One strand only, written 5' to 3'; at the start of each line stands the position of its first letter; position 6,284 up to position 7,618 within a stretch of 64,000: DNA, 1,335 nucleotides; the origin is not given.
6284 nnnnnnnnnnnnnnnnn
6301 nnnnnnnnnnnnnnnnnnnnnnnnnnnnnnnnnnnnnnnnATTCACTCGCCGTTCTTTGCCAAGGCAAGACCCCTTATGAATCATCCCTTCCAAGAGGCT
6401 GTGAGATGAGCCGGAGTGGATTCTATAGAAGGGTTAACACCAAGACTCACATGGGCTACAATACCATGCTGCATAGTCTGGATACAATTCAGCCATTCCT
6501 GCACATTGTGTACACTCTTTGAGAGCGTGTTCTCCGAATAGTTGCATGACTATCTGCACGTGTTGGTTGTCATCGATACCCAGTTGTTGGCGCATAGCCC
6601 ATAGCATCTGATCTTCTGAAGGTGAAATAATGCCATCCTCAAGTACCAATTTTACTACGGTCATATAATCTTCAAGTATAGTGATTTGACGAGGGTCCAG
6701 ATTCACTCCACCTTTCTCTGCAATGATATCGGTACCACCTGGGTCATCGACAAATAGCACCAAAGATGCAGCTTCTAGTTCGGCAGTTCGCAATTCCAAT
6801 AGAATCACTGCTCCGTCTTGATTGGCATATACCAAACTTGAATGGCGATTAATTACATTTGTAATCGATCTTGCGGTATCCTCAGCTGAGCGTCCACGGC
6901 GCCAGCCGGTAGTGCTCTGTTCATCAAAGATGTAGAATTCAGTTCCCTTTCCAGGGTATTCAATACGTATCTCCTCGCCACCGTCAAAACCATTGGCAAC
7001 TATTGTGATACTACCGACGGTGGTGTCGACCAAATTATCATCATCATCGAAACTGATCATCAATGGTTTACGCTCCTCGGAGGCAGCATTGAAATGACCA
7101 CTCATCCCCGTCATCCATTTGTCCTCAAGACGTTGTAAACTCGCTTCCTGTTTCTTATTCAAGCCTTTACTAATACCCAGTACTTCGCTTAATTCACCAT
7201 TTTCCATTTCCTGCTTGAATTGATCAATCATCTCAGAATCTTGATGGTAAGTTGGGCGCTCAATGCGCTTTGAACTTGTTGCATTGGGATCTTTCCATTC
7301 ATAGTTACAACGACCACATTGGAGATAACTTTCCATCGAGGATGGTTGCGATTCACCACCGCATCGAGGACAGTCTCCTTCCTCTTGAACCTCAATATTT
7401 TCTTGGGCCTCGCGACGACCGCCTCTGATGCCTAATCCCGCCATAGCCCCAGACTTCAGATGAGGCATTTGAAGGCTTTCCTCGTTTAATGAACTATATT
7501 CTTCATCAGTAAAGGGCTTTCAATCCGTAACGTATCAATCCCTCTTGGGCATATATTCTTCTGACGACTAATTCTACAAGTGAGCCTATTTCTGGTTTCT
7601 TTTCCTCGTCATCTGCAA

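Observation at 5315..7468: MamK-clade actin homolog paired with an orphan double-zinc-ribbon protein in a non-magnetotactic archaeal context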

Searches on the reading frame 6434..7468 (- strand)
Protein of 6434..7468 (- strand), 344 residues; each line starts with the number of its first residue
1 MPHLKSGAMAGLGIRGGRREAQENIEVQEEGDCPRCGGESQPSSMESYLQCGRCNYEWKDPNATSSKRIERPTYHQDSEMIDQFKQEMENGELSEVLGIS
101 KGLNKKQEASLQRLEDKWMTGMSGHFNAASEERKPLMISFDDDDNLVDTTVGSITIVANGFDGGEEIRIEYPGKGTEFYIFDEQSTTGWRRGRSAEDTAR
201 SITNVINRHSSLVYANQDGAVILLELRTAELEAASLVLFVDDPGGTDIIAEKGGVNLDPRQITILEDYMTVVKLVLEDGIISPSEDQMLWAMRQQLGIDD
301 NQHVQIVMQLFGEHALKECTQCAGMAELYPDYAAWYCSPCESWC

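Call 3: search_protein_families(library=pfam, proteins=[window:6434-7468:-], max_evalue=0.1)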
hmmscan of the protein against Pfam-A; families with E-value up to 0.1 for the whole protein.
window:6434-7468:- (344 aa): 5 families
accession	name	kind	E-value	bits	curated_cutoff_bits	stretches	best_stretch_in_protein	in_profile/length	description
PF09297.16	Zn_ribbon_NUD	-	0.013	15.6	24.8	1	33-57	6-30/32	NADH pyrophosphatase zinc ribbon domain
PF19897.4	DUF6370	-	0.037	14.6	25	1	49-88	5-44/75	Family of unknown function (DUF6370)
PF03735.19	ENT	-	0.057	13.9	28.5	0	268-316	12-61/71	ENT domain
PF00684.25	DnaJ_CXXCXGXG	-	0.071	13.8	32.7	0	25-55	36-62/65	DnaJ central domain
PF04358.19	DsrC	-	0.095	13.6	24.9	0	248-326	28-101/107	DsrC like protein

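Call 4: search_protein_families(library=ncbifam, proteins=[window:6434-7468:-], max_evalue=0.1)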
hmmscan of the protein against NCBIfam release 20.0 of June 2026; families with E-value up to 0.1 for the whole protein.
window:6434-7468:- (344 aa): 3 families
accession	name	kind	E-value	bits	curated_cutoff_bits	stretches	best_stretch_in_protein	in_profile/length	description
NF033906.1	ExsE_fam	subfamily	0.002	18.7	35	1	83-117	30-64/77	T3SS regulon translocated regulator ExsE family protein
NF001669.0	PRK00432.1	equivalog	0.023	14.7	54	1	29-59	25-55/58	30S ribosomal protein S27ae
NF003058.0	PRK03976.1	equivalog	0.051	13.5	87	0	18-59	24-65/91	50S ribosomal protein L37ae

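Call 9: find_homologous_proteins(query=window:6434-7468:-)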
Query window:6434-7468:- (344 aa): 302 proteins with E <= 0.001 among 1838 candidates; the best 120 are listed.
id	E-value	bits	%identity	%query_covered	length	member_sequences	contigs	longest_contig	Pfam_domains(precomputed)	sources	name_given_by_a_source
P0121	8.6e-222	753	93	100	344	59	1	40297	-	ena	-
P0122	3.4e-180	617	77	98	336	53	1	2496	-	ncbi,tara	tara:strand:- start:853 stop:1863 length:1011 start_codon:yes stop_codon:yes gene_type:complete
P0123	8.1e-180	615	79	98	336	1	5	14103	-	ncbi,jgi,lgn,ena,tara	tara:strand:- start:2580 stop:3590 length:1011 start_codon:yes stop_codon:yes gene_type:complete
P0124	7.3e-179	612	79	98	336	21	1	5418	PF12760.13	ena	-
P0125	4.0e-178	610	78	98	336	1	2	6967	-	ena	-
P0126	1.0e-172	592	75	98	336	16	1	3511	-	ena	-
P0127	1.6e-172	591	75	97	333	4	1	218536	-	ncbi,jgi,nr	ncbi:MAG: hypothetical protein QGI21_02685 [Candidatus Poseidoniaceae archaeon]|jgi:hypothetical pro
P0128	4.2e-171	587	75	98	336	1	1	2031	-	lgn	-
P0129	4.2e-171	587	75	98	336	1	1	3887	-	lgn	-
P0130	1.1e-170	585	75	98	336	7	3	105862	-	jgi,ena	jgi:hypothetical protein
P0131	1.2e-170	585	75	98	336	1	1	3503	-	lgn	-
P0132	1.2e-170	585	75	98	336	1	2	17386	-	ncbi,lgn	-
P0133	1.5e-170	585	74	98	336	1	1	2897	-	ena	-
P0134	2.3e-170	584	75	98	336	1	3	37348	-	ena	-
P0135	3.4e-170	584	74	98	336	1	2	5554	-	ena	-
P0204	2.5e-150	518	65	99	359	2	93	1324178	-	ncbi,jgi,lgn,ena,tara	tara:strand:+ start:2614 stop:3693 length:1080 start_codon:yes stop_codon:yes gene_type:complete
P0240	3.0e-144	498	61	100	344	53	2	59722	-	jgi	-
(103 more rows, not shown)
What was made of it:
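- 6434..7468 (-): Partner: a 344-aa acidic (pI 4.5) soluble protein with two Cys4 zinc ribbons, seen only in Poseidoniales. 302 homolog clusters, and every named one is from Poseidoniales (call 9).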

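Call 22: find_encoding_contigs(protein=P0240, flank=6000, max_places=2)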
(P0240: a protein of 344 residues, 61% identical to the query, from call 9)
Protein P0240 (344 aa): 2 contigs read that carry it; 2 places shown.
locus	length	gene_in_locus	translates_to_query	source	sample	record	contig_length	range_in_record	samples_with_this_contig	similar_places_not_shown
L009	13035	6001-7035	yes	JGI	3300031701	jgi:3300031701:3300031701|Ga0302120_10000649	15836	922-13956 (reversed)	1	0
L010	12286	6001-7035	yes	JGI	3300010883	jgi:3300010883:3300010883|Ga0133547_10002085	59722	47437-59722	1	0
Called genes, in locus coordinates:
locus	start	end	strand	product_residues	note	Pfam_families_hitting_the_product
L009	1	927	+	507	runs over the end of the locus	PF00587:tRNA-synt_2b, PF03129:HGTP_anticodon, PF09180:ProRS-C_1 (faint)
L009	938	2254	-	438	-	PF02441:Flavoprotein, PF04127:DFP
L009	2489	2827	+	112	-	-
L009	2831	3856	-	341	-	PF06723:MreB_Mbl, PF25229:Salactin, PF00022:Actin (weak), PF25216:Volactin (weak)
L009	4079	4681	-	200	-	PF01885:PTS_2-RNA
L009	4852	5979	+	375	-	PF00108:Thiolase_N, PF02803:Thiolase_C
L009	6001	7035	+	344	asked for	-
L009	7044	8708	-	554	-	PF00293:NUDIX, PF00348:polyprenyl_synt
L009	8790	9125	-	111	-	-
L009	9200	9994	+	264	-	PF00696:AA_kinase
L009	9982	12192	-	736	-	PF00009:GTP_EFTU, PF22042:EF-G_D2, PF03144:GTP_EFTU_D2, PF14492:EFG_III, PF03764:EFG_IV, PF00679:EFG_C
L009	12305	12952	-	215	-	PF00177:Ribosomal_S7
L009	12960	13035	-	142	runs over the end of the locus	PF00164:Ribosom_S12_S23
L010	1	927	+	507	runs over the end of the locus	PF00587:tRNA-synt_2b, PF03129:HGTP_anticodon, PF09180:ProRS-C_1 (faint)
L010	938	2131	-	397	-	PF02441:Flavoprotein, PF04127:DFP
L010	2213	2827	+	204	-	-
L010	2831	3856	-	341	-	PF06723:MreB_Mbl, PF25229:Salactin, PF00022:Actin (weak), PF25216:Volactin (weak)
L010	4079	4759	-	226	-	PF01885:PTS_2-RNA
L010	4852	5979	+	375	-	PF00108:Thiolase_N, PF02803:Thiolase_C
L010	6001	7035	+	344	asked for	-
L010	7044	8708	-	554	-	PF00293:NUDIX, PF00348:polyprenyl_synt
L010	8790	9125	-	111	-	-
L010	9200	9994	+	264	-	PF00696:AA_kinase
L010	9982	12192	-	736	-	PF00009:GTP_EFTU, PF22042:EF-G_D2, PF03144:GTP_EFTU_D2, PF14492:EFG_III, PF03764:EFG_IV, PF00679:EFG_C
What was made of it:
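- L009/L010 separate the genes without losing either (call 22). In L009/L010 it stays 22 nt behind the thiolase while the actin has moved away (call 22).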

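Call 40: predict_structure(alignment_id=A2)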
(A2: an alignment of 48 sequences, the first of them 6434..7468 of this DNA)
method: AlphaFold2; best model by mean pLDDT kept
length: 344 residues; sequences in the alignment: 48
mean_pLDDT: 73.4   pTM: 0.53
mean pLDDT of the five models: 73.4, 70.6, 70.4, 70.0, 67.7
residues with pLDDT >= 90: 72; 70-90: 154; 50-70: 56; < 50: 62
segments of 3 or more residues with pLDDT < 50: 1-30, 67-70, 97-102, 123-141
pLDDT, mean of each block of 10 residues (from residue 1): 33 38 44 75 80 81 54 57 65 50 56 59 40 38 60 88 88 87 86 90 92 92 90 89 82 86 88 88 90 90 89 83 84 85 69
secondary structure, 60 per line:
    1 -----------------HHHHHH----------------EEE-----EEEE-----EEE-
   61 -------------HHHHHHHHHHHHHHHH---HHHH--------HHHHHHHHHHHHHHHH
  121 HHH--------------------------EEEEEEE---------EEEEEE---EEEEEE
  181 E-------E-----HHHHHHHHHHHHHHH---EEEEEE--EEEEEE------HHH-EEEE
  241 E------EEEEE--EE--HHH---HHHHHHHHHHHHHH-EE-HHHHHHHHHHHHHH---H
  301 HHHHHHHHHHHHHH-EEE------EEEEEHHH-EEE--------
elements in order: H18-23 E40-42 E48-51 E57-59 H74-89 H93-96 H105-123 E150-156 E166-171 E175-181 H195-209 E213-218 E221-226 E237-241 E248-252 H265-278 H283-296 H300-314 E316-318 E325-329 E334-336
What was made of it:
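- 6434..7468 (-): AF2 model pLDDT 73, with residues 145-340 at 82-92 (call 40).
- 6704..7033 (-): Central beta/alpha domain of the partner (about residues 146-255). High-confidence part of the AF2 model (call 40).
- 6449..6514 (-): C-terminal zinc ribbon (C319..C340). Predicted as three short strands (call 40).
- On ParMRC-type segregation cassette: The AF2 model shows zinc ribbons, a beta/alpha domain and helices (call 40).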

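Call 43: fold_search(model_id=the predicted structure, library=pdb)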
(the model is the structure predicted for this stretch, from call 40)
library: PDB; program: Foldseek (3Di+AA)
matches with E <= 10: 471; with E <= 0.001: 1
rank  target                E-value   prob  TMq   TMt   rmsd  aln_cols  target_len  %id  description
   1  4nx9                  9.4e-04  0.98  0.22  0.26  25.0       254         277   14  Crystal structure of Pseudomonas aeruginosa flagellin FliC (released 2014-01-29)
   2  9cba                  1.4e-03  1.00  0.22  0.17   8.2       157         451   11  Bacteriophage PhiTE contracted tail (released 2025-04-16)
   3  8es4_E                1.8e-02  0.99  0.20  0.10   5.6       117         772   16  Focused reconstruction of HRP29 tail (released 2023-10-18)
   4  7y1c_Y                1.9e-02  0.99  0.22  0.10   4.8       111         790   14  CryoEM structure of Klebsiella phage Kp9 tail complex applied with C6 symmetry (released 2023-06-14)
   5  9mt4_Q                2.3e-02  0.89  0.20  0.16  10.6       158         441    9  Connector structure of phage JohannRWettstein (Bas63) (released 2025-11-19)
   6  9cuy_A                2.5e-02  0.97  0.21  0.16   6.2       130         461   11  Bacteriophage PhiTE extended baseplate (released 2025-04-16)
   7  9cc7_I                3.8e-02  0.80  0.21  0.17   8.7       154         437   10  Bacteriophage PhiTE extended connector complex (released 2025-04-16)
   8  9cb9_A                4.3e-02  0.97  0.20  0.15   6.3       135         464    9  Bacteriophage PhiTE extended tail (released 2025-04-16)
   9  8fop_j                4.9e-02  0.97  0.23  0.17  10.7       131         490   18  Structure of Agrobacterium tumefaciens bacteriophage Milano curved tail (released 2024-01-17)
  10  9vvr_d                7.8e-02  0.82  0.20  0.10   9.8       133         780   11  Structure of the bacteriophage E1004 tail (released 2025-11-12)
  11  8i4m_A                8.3e-02  0.98  0.21  0.10   4.5       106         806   12  Portal-tail complex structure of the Cyanophage P-SCSP1u (released 2023-11-01)
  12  8foy                  8.3e-02  0.75  0.22  0.16  11.8       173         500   16  Structure of Agrobacterium tumefaciens bacteriophage Milano contracted tail-sheath (released 2024-01-17)
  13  7ey9_s                1.9e-01  0.89  0.20  0.10   4.3       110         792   14  tail proteins (released 2021-09-22)
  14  7kh1_A6               2.0e-01  0.10  0.15  0.11  21.8       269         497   10  Baseplate Complex for Myoviridae Phage XM1 (released 2021-10-27)
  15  9vvr_S                2.3e-01  0.54  0.18  0.09  10.2       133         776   10  Structure of the bacteriophage E1004 tail (released 2025-11-12)
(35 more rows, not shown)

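Call 44: search_solved_structures(query=A1, max_evalue=10)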
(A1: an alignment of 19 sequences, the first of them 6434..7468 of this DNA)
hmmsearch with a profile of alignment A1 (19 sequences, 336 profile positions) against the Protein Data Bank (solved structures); distinct sequences matched with E-value up to 10: 15.
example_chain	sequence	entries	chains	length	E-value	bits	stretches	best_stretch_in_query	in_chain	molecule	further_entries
1vq4_Z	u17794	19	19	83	0.0034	19.5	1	9-57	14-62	50S ribosomal protein L37Ae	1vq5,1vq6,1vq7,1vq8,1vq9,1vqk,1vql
3g4s_Z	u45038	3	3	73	0.0036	19.4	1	9-56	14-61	50S ribosomal protein L37Ae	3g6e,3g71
1s72_Z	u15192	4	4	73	0.0036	19.4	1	9-56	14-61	50S ribosomal protein L37Ae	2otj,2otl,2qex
2qa4_Z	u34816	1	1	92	0.0045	19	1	9-57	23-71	50S ribosomal protein L37Ae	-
3cpw_Y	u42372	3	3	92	0.0045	19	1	9-57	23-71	50S ribosomal protein L37Ae | RPL37AE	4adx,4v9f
3cc2_Z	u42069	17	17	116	0.0082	18.2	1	9-56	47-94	50S ribosomal protein L37Ae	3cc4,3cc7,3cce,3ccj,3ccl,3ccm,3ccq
6qs0_A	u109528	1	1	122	0.27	13.2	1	51-123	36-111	Putative outer membrane protein BBA03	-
4bm5_A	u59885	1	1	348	0.33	12.9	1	255-306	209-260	SIMILAR TO CHLOROPLAST INNER MEMBRANE PROTEIN TIC110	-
1s98_A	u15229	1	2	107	0.51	12.3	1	210-258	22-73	Protein yfhF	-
1r94_A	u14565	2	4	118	0.65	11.9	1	210-258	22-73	Protein yfhF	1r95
8rk3_o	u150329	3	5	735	0.89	11.5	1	189-253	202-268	Tip attachment protein J domain-containing protein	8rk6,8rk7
4noi_A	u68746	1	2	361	1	11.3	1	257-304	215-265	DNA-directed RNA polymerase subunit alpha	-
4v4n_Ai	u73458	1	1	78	1.5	10.7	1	5-50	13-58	50S ribosomal protein L37AE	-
8br8_Sh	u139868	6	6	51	1.6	10.7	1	308-332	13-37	Ribosomal protein S29A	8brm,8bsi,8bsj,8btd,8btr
4v6u_Bi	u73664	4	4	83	1.8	10.5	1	5-50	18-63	50S ribosomal protein L37Ae | Large ribosomal subunit protein eL43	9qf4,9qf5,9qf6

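Call 58: find_encoding_contigs(protein=P0204, flank=5000, max_places=4)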
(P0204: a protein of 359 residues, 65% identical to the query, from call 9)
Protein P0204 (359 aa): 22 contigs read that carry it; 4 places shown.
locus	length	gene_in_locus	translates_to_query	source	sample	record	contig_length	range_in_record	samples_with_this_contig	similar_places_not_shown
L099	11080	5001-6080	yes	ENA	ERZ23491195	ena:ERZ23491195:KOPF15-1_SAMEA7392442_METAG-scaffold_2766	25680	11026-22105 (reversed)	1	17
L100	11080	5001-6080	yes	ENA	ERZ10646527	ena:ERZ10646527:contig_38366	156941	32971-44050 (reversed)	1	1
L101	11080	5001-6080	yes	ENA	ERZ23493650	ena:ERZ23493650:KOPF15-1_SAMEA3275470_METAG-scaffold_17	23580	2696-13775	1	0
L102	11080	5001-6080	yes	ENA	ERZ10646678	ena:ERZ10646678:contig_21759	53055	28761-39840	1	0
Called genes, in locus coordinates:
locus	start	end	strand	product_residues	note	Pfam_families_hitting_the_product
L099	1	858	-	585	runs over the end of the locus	PF00293:NUDIX, PF00348:polyprenyl_synt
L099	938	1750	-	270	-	PF00696:AA_kinase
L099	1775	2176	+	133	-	-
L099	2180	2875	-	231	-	PF01885:PTS_2-RNA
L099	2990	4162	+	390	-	PF00108:Thiolase_N, PF00109:ketoacyl-synt (weak), PF02803:Thiolase_C, PF22691:Thiolase_C_1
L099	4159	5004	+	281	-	-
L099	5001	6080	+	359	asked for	-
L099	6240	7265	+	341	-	PF06723:MreB_Mbl, PF25229:Salactin, PF00022:Actin (faint), PF25216:Volactin (faint)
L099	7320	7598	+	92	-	-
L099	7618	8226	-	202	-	-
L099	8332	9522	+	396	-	PF02441:Flavoprotein, PF04127:DFP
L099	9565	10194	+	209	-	PF04013:Methyltrn_RNA_2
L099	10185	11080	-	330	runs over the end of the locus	PF01975:SurE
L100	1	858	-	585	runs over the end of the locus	PF00293:NUDIX, PF00348:polyprenyl_synt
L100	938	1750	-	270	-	PF00696:AA_kinase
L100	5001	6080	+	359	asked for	-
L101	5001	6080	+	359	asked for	-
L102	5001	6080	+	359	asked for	-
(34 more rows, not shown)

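Call 67: search_solved_structures(query=A1, max_evalue=0.01, show_alignments=1)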
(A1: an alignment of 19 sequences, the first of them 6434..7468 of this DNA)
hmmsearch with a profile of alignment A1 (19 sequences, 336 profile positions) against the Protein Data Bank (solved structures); distinct sequences matched with E-value up to 0.01: 6.
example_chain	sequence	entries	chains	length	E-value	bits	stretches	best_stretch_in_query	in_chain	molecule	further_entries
1vq4_Z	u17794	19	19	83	0.0034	19.5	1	9-57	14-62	50S ribosomal protein L37Ae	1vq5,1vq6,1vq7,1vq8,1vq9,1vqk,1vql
3g4s_Z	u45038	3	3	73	0.0036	19.4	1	9-56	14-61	50S ribosomal protein L37Ae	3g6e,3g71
1s72_Z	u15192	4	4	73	0.0036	19.4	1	9-56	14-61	50S ribosomal protein L37Ae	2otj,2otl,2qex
2qa4_Z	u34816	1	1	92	0.0045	19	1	9-57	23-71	50S ribosomal protein L37Ae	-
3cpw_Y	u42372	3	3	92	0.0045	19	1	9-57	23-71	50S ribosomal protein L37Ae | RPL37AE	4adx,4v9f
3cc2_Z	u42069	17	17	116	0.0082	18.2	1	9-56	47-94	50S ribosomal protein L37Ae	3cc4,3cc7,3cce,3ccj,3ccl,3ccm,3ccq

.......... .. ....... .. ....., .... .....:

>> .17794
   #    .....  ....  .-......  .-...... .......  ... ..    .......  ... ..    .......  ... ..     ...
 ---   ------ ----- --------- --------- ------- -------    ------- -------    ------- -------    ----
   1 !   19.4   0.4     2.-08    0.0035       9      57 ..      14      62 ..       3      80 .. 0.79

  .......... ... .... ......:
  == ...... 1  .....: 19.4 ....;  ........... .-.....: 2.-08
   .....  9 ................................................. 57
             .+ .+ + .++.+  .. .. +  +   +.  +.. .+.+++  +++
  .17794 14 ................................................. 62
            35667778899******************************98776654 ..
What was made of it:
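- On Ribosomal protein L37Ae/eL43 (a source annotation of the partner): Only the N-terminal arm and ribbon match L37Ae weakly, E 3e-3 (calls 44, 67).
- The N-terminal arm plus ribbon weakly resembles the rRNA-binding ribosomal protein L37Ae, E 3e-3 (calls 44, 67).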

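Call 83: fold_search(model_id=the predicted structure, library=viral)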
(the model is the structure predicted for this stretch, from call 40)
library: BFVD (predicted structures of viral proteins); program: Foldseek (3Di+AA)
matches with E <= 10: 415; with E <= 0.001: 13
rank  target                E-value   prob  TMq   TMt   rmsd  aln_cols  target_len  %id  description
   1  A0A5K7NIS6            1.5e-06  1.00  0.25  0.17  28.6       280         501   10  (no name in the UniProt tables at hand)
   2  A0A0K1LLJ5            9.9e-06  1.00  0.23  0.40   4.4       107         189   24  Uncharacterized protein [Rhodobacter phage RcTitan]
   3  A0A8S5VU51            3.4e-05  1.00  0.25  0.33  16.1       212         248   10  Uncharacterized protein [Ackermannviridae sp.]
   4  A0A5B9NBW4            1.3e-04  1.00  0.24  0.18   8.1       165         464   10  Structural protein [Aeromonas phage 2L372X]
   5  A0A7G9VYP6            1.4e-04  1.00  0.24  0.10  11.9       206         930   10  Tail tubular protein B [Acinetobacter phage Aristophanes]
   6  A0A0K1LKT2            2.7e-04  1.00  0.23  0.12   4.2       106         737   23  Uncharacterized protein [Rhodobacter phage RcTitan]
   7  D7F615                3.0e-04  1.00  0.23  0.21  11.4       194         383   11  Tail tubular protein B (Fragment) [Acinetobacter phage phiAB2]
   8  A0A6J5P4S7            4.1e-04  1.00  0.23  0.22   4.3       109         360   22  Major tail protein [uncultured Caudovirales phage]
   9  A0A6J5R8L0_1          4.3e-04  1.00  0.26  0.10   4.2       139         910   14  Uncharacterized protein [uncultured Caudovirales phage]
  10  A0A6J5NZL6            6.1e-04  1.00  0.23  0.31   5.4       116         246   18  Uncharacterized protein [uncultured Caudovirales phage]
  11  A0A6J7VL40            9.3e-04  1.00  0.26  0.15   3.1       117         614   20  Uncharacterized protein [uncultured Caudovirales phage]
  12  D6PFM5                9.3e-04  1.00  0.20  0.25   5.7       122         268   13  (no name in the UniProt tables at hand)
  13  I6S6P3                9.8e-04  1.00  0.23  0.17   6.3       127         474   12  Uncharacterized protein [Nonlabens phage P12024S]
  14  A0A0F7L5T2            1.0e-03  1.00  0.22  0.19  14.2       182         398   11  Major capsid protein [uncultured marine virus]
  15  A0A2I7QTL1            1.6e-03  1.00  0.20  0.15   6.7       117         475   14  (no name in the UniProt tables at hand)
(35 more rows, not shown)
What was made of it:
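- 6704..7033 (-): Foldseek matches of about 110 residues to accessory domains of phage tail proteins and flagellin FliC (E 1e-6 to 1e-3, rmsd 3-4.4 A, up to 24% identity; calls 43, 83).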

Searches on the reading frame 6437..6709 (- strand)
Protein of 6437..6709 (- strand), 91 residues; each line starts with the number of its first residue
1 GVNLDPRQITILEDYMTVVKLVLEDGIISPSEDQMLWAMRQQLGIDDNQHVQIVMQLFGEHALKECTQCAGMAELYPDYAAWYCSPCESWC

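Call 66: search_protein_families(library=pfam, proteins=[window:6437-6709:-], max_evalue=10)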
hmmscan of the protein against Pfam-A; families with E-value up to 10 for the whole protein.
seq(91 aa): 3 families
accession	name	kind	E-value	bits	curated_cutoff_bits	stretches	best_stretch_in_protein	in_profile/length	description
PF03735.19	ENT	-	0.011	16.2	28.5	1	15-64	12-62/71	ENT domain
PF05099.18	TerB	-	0.033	14.9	24.4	1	20-51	83-114/118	Tellurite resistance protein TerB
PF04358.19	DsrC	-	0.051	14.4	24.9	1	25-73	54-101/107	DsrC like protein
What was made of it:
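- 6524..6703 (-): Helical domain of the partner (about residues 256-315), carrying the invariant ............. motif. Only a sub-threshold TerB hit, E 0.033 (call 66).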

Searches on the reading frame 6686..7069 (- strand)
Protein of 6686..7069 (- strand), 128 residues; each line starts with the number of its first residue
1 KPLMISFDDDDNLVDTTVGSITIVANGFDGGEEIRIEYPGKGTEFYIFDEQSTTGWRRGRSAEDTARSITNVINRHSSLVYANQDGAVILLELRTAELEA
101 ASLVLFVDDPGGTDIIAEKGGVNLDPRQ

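Call 66: search_protein_families(library=pfam, proteins=[window:6686-7069:-], max_evalue=10)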
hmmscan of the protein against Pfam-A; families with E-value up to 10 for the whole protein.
seq(128 aa): 0 families
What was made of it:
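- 6704..7033 (-): No Pfam hit (call 66).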

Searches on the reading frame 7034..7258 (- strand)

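Call 66: search_protein_families(library=pfam, proteins=[window:7034-7258:-], max_evalue=10)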
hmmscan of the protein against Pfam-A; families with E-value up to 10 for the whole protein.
seq(75 aa): 2 families
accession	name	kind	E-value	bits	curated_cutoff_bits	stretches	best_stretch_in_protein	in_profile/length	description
PF13373.11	Dsc3_C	-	0.098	13.3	25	1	13-60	22-65/145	DSC E3 ubiquitin ligase complex subunit 3, C-terminal domain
PF24040.1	DUF7349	-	0.34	11.1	27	1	28-44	22-38/50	Domain of unknown function (DUF7349)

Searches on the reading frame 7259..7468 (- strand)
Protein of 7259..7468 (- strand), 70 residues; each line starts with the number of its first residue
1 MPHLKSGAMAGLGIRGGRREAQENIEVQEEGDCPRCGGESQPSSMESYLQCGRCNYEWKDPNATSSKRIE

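Call 66: search_protein_families(library=pfam, proteins=[window:7259-7468:-], max_evalue=10)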
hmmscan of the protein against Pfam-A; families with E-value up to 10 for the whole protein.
seq(70 aa): 5 families
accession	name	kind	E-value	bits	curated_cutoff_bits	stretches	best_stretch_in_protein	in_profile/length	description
PF12760.12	Zn_ribbon_IS1595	-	0.00037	20.8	25.4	1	32-56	20-45/46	Transposase zinc-ribbon domain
PF09297.16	Zn_ribbon_NUD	-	0.00069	19.7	24.8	1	33-57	6-30/32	NADH pyrophosphatase zinc ribbon domain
PF01599.25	Ribosomal_S27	-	0.021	15.1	22.3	1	31-56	18-43/44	Ribosomal protein S27a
PF24859.1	FdhE_central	-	0.074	13.6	27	1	33-59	2-36/39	FdhE, central domain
PF01096.23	Zn_ribbon_TFIIS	-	1.1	9.6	21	1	45-59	25-39/39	Transcription factor S-II (TFIIS)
